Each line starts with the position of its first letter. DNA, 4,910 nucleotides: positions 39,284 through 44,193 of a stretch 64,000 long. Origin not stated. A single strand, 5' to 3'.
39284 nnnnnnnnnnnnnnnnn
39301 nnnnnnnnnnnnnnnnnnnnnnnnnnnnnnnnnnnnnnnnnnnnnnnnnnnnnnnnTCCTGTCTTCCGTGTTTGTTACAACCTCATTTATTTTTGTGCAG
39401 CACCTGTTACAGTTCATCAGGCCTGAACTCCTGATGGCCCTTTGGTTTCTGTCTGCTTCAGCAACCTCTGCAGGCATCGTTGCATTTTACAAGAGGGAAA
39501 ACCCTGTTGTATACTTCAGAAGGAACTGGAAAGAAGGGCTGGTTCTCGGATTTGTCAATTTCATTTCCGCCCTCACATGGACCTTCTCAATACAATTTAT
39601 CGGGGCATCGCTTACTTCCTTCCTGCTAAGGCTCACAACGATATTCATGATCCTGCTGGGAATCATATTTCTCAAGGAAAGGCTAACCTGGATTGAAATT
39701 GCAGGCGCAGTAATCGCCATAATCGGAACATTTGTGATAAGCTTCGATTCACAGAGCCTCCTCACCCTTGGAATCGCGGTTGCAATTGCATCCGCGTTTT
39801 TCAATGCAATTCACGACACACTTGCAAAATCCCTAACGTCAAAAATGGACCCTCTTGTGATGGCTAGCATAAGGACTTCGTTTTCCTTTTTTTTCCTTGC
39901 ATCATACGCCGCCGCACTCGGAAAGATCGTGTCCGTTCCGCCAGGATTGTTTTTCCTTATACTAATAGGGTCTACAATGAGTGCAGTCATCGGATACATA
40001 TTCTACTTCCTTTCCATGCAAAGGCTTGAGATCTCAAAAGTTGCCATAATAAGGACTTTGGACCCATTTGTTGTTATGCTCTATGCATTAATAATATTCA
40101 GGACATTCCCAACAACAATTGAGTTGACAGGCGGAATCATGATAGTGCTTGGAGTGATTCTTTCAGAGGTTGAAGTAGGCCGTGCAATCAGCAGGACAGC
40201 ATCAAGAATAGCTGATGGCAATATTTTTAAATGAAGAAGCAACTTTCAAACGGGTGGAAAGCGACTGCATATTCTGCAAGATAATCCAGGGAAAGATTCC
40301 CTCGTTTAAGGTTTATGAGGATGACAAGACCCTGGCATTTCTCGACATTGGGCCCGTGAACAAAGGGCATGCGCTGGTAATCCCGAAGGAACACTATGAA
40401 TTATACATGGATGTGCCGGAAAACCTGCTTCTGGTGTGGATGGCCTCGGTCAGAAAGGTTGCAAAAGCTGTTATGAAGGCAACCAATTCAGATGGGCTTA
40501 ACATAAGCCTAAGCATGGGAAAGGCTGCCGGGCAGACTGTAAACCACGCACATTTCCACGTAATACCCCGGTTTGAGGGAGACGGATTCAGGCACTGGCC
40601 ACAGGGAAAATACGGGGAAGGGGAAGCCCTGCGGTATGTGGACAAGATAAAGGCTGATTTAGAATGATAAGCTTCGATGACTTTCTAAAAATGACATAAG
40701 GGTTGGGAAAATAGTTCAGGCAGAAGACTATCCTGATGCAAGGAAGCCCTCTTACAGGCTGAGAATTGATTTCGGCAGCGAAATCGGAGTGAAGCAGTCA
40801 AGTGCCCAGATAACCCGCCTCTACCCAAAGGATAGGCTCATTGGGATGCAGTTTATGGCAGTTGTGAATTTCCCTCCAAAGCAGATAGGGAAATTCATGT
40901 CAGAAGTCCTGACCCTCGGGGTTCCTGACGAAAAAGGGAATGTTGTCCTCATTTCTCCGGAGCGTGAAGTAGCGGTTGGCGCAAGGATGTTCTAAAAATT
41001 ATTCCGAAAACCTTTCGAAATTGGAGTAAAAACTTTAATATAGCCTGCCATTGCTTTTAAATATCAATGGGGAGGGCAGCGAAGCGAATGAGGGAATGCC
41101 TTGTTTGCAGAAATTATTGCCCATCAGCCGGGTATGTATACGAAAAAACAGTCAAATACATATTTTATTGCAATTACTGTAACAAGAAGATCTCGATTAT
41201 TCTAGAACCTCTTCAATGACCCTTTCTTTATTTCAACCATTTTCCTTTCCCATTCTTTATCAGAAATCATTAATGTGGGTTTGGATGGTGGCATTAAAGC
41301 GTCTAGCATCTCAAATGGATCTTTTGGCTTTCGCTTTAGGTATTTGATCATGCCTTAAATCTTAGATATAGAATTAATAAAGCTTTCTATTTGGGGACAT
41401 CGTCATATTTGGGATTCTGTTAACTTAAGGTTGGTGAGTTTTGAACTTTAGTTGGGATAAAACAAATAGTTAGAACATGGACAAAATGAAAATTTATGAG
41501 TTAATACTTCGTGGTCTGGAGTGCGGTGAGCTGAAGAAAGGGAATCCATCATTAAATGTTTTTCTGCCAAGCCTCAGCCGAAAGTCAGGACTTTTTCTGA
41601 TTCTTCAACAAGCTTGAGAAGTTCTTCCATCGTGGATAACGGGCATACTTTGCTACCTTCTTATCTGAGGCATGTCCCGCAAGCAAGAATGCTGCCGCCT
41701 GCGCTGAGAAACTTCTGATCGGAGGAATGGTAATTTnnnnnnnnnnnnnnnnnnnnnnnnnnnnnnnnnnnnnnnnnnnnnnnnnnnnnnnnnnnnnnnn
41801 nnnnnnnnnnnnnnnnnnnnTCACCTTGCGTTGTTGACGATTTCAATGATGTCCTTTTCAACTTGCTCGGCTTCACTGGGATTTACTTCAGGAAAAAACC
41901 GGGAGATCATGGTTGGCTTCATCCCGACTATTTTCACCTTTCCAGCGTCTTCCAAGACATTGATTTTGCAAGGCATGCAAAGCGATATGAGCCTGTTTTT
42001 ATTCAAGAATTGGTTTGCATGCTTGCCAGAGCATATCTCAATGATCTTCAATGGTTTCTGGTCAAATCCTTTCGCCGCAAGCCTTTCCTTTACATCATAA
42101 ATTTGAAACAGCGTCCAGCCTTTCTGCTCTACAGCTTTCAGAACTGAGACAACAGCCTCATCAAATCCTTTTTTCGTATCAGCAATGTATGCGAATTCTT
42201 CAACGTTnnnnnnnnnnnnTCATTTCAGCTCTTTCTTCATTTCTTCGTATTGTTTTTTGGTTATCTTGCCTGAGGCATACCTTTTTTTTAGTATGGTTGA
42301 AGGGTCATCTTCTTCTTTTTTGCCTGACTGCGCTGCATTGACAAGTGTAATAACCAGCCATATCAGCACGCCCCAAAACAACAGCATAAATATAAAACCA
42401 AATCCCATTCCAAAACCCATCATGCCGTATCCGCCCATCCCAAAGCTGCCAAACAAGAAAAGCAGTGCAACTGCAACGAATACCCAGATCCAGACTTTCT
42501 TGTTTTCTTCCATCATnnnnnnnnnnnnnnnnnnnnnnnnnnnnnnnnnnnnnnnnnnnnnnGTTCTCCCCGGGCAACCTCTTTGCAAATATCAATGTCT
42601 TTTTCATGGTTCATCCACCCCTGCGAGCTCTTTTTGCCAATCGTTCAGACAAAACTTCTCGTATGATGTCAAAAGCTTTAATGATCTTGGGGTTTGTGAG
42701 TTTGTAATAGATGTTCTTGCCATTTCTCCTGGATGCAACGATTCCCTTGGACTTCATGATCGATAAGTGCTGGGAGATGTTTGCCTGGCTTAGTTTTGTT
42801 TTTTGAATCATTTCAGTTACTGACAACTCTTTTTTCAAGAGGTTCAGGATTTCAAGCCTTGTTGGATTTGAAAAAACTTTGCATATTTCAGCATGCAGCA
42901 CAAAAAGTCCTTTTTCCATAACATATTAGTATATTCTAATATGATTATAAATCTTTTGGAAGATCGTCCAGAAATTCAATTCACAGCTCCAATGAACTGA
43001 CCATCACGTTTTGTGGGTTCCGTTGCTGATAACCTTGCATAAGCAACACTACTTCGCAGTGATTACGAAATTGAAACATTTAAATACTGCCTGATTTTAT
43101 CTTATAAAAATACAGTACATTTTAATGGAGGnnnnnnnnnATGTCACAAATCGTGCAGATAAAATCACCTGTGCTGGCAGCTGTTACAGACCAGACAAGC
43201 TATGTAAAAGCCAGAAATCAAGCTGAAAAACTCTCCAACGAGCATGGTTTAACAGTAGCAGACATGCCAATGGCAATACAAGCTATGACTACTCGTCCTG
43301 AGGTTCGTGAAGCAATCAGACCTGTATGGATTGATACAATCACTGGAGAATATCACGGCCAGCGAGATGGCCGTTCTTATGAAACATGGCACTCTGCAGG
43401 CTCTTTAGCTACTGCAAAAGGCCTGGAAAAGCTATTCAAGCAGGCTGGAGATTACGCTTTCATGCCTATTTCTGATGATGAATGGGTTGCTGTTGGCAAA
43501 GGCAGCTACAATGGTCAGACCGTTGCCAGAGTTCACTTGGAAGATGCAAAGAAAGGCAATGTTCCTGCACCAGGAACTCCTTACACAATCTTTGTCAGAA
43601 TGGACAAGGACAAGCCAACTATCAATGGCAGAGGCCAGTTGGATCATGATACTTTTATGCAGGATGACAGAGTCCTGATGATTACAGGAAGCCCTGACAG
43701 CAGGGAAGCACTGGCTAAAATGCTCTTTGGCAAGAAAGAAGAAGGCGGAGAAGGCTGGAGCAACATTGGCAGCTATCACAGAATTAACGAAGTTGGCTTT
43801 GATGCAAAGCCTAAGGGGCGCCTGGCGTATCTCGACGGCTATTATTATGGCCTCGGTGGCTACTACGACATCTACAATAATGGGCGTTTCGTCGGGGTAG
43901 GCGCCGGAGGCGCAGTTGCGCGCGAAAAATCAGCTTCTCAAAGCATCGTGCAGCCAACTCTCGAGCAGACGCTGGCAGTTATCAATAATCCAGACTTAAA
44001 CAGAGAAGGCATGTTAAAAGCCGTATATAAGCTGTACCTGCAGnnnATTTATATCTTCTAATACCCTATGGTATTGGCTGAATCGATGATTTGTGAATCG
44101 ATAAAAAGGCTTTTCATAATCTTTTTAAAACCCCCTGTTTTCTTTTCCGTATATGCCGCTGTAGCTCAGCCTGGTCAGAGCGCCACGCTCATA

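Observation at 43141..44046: Orphan diversity-generating-retroelement target: adenine-mutagenesis footprint with no RT or TR nearby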

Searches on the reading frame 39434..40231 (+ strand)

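Call 22: search_protein_families(library=pfam, proteins=[window:39434-40231:+], max_evalue=0.001)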
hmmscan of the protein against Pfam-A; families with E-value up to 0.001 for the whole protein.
window:39434-40231:+ (266 aa): 3 families
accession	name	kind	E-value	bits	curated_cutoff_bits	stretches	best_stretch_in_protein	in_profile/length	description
PF00892.27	EamA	-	1.9e-28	99.9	28.2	2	112-243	2-132/135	EamA-like transporter family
PF03151.22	TPT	-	5.2e-05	23.2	30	0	31-157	64-194/291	Triose-phosphate Transporter family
PF08627.16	CRT-like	-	0.00054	19.5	26.9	1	36-104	72-140/335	CRT-like, chloroquine-resistance transporter-like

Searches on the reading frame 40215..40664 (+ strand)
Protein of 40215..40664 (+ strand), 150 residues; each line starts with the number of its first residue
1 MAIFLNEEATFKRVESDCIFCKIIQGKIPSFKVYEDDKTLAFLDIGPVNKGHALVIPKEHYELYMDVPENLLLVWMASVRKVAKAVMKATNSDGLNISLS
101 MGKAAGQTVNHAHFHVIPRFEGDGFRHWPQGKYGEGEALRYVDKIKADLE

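Call 61: search_protein_families(library=pfam, proteins=[window:40215-40664:+], max_evalue=0.01)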
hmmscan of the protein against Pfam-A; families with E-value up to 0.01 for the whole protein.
window:40215-40664:+ (150 aa): 3 families
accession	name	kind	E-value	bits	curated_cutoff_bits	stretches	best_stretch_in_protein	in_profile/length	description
PF01230.28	HIT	-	7.5e-27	94.3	21.5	1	26-121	2-97/98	HIT domain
PF11969.13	DcpS_C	-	4e-17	63.2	24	1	18-121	2-105/114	Scavenger mRNA decapping enzyme C-term binding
PF04677.20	CwfJ_C_1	-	0.009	16.3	21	0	36-118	32-108/122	Protein similar to CwfJ C-terminus 1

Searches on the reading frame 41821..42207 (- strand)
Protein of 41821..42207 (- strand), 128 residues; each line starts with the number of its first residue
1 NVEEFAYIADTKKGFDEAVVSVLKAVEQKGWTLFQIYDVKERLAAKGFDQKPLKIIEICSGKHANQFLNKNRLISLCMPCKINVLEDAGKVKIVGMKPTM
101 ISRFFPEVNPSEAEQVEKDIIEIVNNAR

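Call 61: search_protein_families(library=pfam, proteins=[window:41821-42207:-], max_evalue=0.01)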
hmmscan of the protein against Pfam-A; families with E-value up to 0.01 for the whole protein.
window:41821-42207:- (128 aa): 2 families
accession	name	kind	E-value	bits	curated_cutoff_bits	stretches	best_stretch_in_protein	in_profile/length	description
PF03625.19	DUF302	-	4.3e-14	52.6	23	1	38-98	2-63/63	Domain of unknown function DUF302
PF18016.8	SAM_3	-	0.0027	18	22.6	0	38-77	14-52/65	SAM domain (Sterile alpha motif)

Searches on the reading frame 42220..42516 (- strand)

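Call 61: search_protein_families(library=pfam, proteins=[window:42220-42516:-], max_evalue=0.01)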
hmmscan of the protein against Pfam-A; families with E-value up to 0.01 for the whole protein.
window:42220-42516:- (98 aa): 2 families
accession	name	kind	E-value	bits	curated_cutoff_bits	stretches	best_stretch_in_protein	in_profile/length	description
PF09851.14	SHOCT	-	1.4e-05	25.1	27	1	75-97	5-27/28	Short C-terminal domain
PF00324.27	AA_permease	-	0.0019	17.4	24.6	1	2-66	107-169/470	Amino acid permease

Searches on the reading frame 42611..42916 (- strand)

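Call 61: search_protein_families(library=pfam, proteins=[window:42611-42916:-], max_evalue=0.01)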
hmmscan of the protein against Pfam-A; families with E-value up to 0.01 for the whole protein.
window:42611-42916:- (101 aa): 10 families
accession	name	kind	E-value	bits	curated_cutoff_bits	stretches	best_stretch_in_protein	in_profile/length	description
PF01022.26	HTH_5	-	6.8e-12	45.5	22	1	17-61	1-46/47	Bacterial regulatory protein, arsR family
PF12840.13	HTH_20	-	9e-09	35.6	27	1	15-62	1-50/51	Helix-turn-helix domain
PF13412.12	HTH_24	-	3.5e-05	23.7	21.9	1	17-60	2-47/48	Winged helix-turn-helix DNA-binding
PF12802.13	MarR_2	-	0.001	19.6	27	1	28-66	16-56/61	MarR family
PF14947.12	HTH_45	-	0.0019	18.6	25.5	1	21-75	9-60/77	Winged helix-turn-helix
PF24034.1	DUF7343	-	0.0028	17.9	27.6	1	34-67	22-55/62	Domain of unknown function (DUF7343)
PF02082.26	Rrf2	-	0.0034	18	30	1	29-88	22-81/132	Iron-dependent Transcriptional regulator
PF18607.7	HTH_54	-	0.0038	17.8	32.3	1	32-82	29-80/92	ParA helix turn helix domain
PF08279.18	HTH_11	-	0.0042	17.4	25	1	21-66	3-53/55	HTH domain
PF01371.25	Trp_repressor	-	0.0049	17.3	27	1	19-49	37-68/88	Trp repressor protein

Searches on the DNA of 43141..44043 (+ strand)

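Call 73: search_rna_families(sources=[L001, L002, L048, L049, L050, L007, L053], threshold=gathering)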
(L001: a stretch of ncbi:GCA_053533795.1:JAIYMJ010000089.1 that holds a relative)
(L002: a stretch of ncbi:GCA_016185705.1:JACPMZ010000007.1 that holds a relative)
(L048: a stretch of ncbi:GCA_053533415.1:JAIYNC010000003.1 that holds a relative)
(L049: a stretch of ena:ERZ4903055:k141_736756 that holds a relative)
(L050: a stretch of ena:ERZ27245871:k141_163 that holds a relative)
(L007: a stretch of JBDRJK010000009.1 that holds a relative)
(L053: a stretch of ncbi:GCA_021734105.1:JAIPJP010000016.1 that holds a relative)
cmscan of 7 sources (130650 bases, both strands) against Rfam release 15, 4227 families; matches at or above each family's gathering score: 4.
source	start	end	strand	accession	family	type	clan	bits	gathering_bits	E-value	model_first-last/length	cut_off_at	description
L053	8453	8606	-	RF03019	RT-16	Gene; sRNA;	-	82.2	50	5.5e-11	1-158/158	no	RT-16 RNA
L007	3243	3393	-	RF03019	RT-16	Gene; sRNA;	-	80.1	50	1.5e-10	1-158/158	no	RT-16 RNA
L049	4061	4133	-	RF00005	tRNA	Gene; tRNA;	CL00001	68.1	29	2.2e-12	1-71/71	no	tRNA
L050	11974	12097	-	RF00005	tRNA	Gene; tRNA;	CL00001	44.1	29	8.4e-06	1-71/71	no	tRNA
